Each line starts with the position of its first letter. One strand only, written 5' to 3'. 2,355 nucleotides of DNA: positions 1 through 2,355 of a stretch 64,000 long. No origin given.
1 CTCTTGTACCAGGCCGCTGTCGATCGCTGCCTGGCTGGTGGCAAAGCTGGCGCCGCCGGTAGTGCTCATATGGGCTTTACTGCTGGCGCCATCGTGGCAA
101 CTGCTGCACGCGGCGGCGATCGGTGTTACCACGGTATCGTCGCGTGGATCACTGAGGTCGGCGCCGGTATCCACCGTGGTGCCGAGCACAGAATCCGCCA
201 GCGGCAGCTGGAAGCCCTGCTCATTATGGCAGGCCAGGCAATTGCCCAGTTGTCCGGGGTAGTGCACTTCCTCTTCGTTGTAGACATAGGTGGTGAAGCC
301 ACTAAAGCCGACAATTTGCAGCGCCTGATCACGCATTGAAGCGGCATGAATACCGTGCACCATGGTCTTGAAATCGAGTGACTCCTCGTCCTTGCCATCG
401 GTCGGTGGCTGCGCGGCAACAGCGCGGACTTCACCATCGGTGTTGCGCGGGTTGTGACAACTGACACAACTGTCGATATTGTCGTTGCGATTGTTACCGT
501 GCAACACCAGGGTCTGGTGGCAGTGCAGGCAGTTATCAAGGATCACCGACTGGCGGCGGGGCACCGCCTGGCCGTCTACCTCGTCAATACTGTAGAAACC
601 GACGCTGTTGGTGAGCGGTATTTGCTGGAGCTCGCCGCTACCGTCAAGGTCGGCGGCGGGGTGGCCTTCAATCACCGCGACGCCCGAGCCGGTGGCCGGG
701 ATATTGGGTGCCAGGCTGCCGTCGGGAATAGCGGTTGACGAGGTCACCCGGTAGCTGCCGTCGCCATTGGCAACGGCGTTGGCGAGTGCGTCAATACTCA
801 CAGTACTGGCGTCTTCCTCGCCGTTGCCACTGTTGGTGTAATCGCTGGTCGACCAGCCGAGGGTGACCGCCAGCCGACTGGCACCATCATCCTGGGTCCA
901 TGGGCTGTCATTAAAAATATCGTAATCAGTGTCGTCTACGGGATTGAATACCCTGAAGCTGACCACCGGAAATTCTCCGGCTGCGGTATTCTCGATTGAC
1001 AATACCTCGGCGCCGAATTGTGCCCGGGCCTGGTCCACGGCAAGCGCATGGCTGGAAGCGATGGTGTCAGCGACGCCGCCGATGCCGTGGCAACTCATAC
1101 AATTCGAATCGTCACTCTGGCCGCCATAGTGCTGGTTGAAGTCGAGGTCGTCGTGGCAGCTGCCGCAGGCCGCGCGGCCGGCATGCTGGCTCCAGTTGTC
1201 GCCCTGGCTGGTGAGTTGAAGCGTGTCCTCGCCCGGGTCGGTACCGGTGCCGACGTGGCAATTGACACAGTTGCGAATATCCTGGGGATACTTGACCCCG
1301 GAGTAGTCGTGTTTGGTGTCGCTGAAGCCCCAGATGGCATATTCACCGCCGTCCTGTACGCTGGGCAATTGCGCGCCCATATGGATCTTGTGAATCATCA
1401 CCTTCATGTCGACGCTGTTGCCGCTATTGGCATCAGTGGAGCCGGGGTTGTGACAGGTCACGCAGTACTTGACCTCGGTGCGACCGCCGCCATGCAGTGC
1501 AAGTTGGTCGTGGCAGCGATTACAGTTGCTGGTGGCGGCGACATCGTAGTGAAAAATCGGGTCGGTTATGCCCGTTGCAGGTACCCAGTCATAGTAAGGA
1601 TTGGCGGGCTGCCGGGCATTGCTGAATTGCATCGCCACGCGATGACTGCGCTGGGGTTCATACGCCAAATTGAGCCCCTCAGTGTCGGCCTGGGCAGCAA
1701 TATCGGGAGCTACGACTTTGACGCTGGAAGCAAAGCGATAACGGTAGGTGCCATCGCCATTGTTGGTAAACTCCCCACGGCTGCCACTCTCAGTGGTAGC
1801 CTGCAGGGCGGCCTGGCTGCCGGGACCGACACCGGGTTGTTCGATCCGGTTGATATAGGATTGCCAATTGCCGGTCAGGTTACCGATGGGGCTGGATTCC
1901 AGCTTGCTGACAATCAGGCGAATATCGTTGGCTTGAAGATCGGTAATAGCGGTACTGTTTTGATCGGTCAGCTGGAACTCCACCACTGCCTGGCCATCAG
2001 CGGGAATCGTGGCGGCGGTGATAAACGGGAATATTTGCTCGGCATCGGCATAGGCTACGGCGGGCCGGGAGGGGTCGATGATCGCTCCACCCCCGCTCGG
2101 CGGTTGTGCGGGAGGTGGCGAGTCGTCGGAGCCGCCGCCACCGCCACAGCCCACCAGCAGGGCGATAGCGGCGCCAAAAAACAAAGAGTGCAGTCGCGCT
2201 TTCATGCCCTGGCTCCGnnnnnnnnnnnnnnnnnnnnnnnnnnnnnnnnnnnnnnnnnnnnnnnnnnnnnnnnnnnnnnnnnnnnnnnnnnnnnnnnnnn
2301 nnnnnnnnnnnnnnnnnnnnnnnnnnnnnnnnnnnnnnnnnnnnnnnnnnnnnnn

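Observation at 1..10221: Complete inner-membrane-to-cell-surface Mtr-type electron conduit encoded as one compact operon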

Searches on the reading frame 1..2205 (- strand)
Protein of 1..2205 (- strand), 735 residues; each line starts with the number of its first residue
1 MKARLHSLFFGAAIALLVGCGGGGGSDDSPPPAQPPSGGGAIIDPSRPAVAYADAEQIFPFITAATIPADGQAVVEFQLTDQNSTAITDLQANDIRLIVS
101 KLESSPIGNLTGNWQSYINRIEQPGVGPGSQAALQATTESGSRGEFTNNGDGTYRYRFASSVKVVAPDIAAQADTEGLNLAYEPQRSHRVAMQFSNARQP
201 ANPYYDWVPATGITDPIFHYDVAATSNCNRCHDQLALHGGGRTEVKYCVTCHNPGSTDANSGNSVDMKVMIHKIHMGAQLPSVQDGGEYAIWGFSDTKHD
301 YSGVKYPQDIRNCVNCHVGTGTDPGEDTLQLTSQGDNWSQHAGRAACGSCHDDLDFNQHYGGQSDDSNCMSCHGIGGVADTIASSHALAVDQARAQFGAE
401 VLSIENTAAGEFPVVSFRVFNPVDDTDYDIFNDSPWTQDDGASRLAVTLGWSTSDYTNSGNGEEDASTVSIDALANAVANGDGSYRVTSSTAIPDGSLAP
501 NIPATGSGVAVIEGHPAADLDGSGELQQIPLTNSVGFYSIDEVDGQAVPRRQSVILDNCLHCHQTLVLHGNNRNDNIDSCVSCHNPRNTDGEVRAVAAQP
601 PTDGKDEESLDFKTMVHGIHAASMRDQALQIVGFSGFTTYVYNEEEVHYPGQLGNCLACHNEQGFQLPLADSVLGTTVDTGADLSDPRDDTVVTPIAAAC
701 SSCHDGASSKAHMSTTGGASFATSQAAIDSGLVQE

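Call 6: search_protein_families(library=pfam, proteins=[window:1-2205:-], max_evalue=0.01)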
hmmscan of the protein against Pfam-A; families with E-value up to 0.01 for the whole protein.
window:1-2205:- (735 aa): 6 families
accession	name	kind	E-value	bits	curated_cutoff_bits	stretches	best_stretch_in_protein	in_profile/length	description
PF22113.1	Mtrc-MtrF_II-IV_dom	-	7.5e-50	169.3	30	2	551-725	1-149/176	Outer membrane cytochrome MtrC/MtrF-like, domains II/IV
PF14522.11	Cytochrome_C7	-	1.9e-14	53.7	24.8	1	308-373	10-66/67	Cytochrome c7 and related cytochrome c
PF22112.2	OmcA-like_N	-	4.6e-12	46.6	27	1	62-214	4-167/167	OmcA-like N-terminal domain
PF14537.11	Cytochrom_c3_2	-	1.9e-06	28.7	25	1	224-277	5-56/79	Cytochrome c3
PF02085.21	Cytochrom_CIII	-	6.6e-06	26.8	22.9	0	219-272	24-70/101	Class III cytochrome C family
PF09699.15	Paired_CXXCH_1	-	0.00078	19.5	20.6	0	312-354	8-39/41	Doubled CXXCH motif (Paired_CXXCH_1)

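Call 7: search_protein_families(library=ncbifam, proteins=[window:1-2205:-], max_evalue=0.01)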
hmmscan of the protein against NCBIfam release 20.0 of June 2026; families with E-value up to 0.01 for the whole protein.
window:1-2205:- (735 aa): 4 families
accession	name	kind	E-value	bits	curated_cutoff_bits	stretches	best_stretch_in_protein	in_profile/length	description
TIGR03507.1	decahem_SO1788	subfamily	2e-142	476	209.3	1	69-726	4-646/672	OmcA/MtrC family decaheme c-type cytochrome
NF045713.1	CxxCH_16_HmcA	equivalog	3.4e-11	42.5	400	2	226-381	112-260/541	sulfate respiration complex hexadecaheme cytochrome HmcA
TIGR03153.1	cytochr_NrfH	equivalog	3.2e-06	27.3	134.2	1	549-585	95-134/138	cytochrome c nitrite reductase small subunit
NF041762.1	diheme_GEGP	equivalog_domain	0.0035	16.6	300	1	547-590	17-61/359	GEGP motif-containing diheme protein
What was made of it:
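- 1..2205 (-): mtrC2: Group-6/Halieaceae-type surface lipoprotein decahaem with an OmcA-like N-terminal domain and lipobox LVGC. It is cut by the window edge: 735 of 757 aa are present, with 9 of 10 CXXCH. TIGR03507 scores 476 bits; PF22112 OmcA-like_N also matches (calls 6, 7).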
